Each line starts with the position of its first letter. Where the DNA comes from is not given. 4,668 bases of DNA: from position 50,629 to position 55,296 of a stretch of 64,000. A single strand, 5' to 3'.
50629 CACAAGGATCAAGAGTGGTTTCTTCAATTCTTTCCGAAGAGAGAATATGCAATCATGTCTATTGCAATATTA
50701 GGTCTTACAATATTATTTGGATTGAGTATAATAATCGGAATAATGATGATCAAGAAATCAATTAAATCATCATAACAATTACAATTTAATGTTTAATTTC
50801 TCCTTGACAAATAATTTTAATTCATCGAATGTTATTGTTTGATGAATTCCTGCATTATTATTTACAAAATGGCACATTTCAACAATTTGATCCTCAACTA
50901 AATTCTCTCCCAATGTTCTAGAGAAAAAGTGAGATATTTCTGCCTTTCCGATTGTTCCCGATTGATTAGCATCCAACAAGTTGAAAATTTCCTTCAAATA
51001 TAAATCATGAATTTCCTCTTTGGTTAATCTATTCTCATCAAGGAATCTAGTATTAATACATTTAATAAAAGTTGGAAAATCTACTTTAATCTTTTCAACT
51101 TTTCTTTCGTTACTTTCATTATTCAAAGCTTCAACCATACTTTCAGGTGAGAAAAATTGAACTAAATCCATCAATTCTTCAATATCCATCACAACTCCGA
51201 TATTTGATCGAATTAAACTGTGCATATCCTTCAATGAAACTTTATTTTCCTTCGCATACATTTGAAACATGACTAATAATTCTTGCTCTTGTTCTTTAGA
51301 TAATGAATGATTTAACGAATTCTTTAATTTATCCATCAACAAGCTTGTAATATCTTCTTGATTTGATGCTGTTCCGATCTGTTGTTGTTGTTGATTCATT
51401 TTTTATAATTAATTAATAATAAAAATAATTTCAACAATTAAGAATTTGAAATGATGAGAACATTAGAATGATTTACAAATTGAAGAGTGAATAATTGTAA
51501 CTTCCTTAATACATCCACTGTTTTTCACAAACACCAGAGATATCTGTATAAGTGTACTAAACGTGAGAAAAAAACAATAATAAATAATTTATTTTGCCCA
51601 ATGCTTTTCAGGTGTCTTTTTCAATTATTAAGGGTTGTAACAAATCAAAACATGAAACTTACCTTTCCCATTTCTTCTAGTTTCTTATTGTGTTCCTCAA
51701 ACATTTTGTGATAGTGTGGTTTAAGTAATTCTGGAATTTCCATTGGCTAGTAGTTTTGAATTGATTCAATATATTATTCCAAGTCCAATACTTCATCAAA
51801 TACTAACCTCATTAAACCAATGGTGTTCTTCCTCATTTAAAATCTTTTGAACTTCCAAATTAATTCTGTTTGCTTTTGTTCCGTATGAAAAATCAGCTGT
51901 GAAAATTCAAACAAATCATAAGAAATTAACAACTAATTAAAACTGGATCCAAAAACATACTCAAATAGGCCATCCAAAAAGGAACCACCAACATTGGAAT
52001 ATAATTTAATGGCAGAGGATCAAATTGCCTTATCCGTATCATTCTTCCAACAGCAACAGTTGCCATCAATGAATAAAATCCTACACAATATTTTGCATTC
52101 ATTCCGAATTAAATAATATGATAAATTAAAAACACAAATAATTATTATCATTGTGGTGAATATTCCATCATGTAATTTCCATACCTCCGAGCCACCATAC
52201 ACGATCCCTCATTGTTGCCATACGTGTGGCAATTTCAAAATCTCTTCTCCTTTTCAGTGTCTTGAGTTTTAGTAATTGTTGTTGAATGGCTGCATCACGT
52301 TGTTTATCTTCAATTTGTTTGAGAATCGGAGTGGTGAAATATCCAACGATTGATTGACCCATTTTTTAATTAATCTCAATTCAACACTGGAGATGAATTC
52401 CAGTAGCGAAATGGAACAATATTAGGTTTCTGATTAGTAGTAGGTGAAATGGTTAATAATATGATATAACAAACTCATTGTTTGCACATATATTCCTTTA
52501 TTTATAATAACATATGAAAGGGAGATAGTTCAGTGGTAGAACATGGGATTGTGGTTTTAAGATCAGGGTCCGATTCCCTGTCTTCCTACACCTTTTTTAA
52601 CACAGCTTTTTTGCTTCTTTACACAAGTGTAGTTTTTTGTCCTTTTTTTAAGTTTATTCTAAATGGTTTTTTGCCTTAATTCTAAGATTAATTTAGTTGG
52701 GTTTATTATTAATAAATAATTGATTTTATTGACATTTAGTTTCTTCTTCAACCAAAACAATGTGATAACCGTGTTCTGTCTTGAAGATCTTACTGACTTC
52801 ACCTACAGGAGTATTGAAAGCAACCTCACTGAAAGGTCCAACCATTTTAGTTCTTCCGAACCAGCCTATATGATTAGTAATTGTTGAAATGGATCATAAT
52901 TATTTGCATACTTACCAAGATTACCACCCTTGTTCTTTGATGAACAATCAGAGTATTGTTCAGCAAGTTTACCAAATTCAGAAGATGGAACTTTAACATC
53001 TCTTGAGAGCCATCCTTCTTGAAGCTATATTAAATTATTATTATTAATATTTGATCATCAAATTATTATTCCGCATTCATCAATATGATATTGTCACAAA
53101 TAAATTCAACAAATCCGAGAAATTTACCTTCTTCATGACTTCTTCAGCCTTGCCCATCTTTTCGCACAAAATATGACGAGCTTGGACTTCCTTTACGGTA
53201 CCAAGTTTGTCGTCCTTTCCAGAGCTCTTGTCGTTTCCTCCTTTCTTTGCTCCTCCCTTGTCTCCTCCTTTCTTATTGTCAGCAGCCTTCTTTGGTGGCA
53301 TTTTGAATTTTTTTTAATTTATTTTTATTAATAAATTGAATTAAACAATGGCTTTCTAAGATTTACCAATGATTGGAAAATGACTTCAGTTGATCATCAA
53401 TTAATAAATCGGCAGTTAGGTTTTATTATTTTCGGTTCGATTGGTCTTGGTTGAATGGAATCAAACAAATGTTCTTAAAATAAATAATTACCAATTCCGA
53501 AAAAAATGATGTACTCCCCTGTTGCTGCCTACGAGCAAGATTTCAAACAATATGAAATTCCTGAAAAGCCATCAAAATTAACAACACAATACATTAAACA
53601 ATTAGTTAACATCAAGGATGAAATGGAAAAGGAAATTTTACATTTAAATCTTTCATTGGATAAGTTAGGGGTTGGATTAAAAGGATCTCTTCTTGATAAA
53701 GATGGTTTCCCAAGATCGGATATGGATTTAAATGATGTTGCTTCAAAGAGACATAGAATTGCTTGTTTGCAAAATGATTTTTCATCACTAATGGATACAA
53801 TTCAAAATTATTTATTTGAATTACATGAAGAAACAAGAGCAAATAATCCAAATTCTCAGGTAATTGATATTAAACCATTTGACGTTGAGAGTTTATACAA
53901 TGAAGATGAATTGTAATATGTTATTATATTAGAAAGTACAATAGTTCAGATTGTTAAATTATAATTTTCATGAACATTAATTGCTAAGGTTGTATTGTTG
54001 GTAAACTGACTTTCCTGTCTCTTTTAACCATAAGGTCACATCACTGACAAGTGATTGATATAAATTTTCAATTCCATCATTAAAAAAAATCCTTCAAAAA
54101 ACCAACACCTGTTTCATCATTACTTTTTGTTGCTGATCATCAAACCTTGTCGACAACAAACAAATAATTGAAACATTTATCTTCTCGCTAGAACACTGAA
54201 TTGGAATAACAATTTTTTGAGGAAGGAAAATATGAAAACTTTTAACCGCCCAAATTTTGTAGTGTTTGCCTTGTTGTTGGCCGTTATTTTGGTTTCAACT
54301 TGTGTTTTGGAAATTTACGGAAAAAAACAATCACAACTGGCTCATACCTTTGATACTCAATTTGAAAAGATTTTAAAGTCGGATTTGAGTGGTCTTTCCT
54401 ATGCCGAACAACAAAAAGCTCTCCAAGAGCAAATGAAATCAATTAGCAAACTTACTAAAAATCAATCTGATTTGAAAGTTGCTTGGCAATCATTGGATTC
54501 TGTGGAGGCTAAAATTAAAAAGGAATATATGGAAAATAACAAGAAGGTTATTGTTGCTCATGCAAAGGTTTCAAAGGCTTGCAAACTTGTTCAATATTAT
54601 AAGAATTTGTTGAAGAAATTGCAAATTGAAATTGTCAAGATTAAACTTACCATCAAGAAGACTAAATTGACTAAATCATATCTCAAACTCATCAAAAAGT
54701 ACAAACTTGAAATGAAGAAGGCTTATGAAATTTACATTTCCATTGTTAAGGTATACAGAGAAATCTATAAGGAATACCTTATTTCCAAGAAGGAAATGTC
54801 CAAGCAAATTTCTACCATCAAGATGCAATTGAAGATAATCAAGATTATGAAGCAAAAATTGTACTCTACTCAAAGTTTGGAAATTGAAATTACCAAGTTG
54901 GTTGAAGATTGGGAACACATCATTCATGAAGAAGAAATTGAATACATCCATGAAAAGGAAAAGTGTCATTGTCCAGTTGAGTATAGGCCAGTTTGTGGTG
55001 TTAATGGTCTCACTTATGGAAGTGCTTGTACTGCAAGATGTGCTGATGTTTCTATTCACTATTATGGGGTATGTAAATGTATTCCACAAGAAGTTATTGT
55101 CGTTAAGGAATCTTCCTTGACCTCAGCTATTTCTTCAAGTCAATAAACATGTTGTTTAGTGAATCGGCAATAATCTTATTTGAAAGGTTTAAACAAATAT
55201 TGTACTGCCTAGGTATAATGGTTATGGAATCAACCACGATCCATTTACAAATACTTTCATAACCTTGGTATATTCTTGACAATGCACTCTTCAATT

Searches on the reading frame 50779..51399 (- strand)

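Call 79: search_protein_families(library=pfam, proteins=[window:50779-51399:-], max_evalue=0.001)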
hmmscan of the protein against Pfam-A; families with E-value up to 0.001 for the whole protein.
window:50779-51399:- (206 aa): 4 families
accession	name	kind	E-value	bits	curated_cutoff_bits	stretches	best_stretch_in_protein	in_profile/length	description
PF13499.12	EF-hand_7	-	1e-06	29.4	30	1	135-177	4-47/67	EF-hand domain pair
PF00036.39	EF-hand_1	-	7.1e-06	25.6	25.4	1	135-161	2-28/29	EF hand domain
PF13405.12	EF-hand_6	-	1.1e-05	25.2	25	1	135-162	2-28/30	EF-hand domain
PF13202.12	EF-hand_5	-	0.00033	20.5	25.9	0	135-158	1-24/25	EF hand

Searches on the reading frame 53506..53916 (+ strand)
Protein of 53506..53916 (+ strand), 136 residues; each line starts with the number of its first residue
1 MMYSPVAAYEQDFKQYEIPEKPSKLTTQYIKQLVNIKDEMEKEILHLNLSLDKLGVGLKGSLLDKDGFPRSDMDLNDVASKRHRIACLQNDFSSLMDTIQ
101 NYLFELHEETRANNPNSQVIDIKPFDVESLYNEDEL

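Call 80: search_protein_families(library=pfam, proteins=[window:53506-53916:+], max_evalue=0.001)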
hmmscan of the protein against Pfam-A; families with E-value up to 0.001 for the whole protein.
window:53506-53916:+ (136 aa): 1 family
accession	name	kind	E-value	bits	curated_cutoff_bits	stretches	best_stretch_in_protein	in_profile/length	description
PF18265.6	Nas2_N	-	7.3e-27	93.5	23.2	1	30-108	1-79/79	Nas2 N_terminal domain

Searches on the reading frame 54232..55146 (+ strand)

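Call 80: search_protein_families(library=pfam, proteins=[window:54232-55146:+], max_evalue=0.001)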
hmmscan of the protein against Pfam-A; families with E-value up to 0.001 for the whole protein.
window:54232-55146:+ (304 aa): 2 families
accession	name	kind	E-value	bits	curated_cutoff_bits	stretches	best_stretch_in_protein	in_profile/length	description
PF00050.26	Kazal_1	-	1.7e-05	25.2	21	1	244-271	7-32/49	Kazal-type serine protease inhibitor domain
PF07648.20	Kazal_2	-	2.3e-05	24.8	22.8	1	244-273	3-37/48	Kazal-type serine protease inhibitor domain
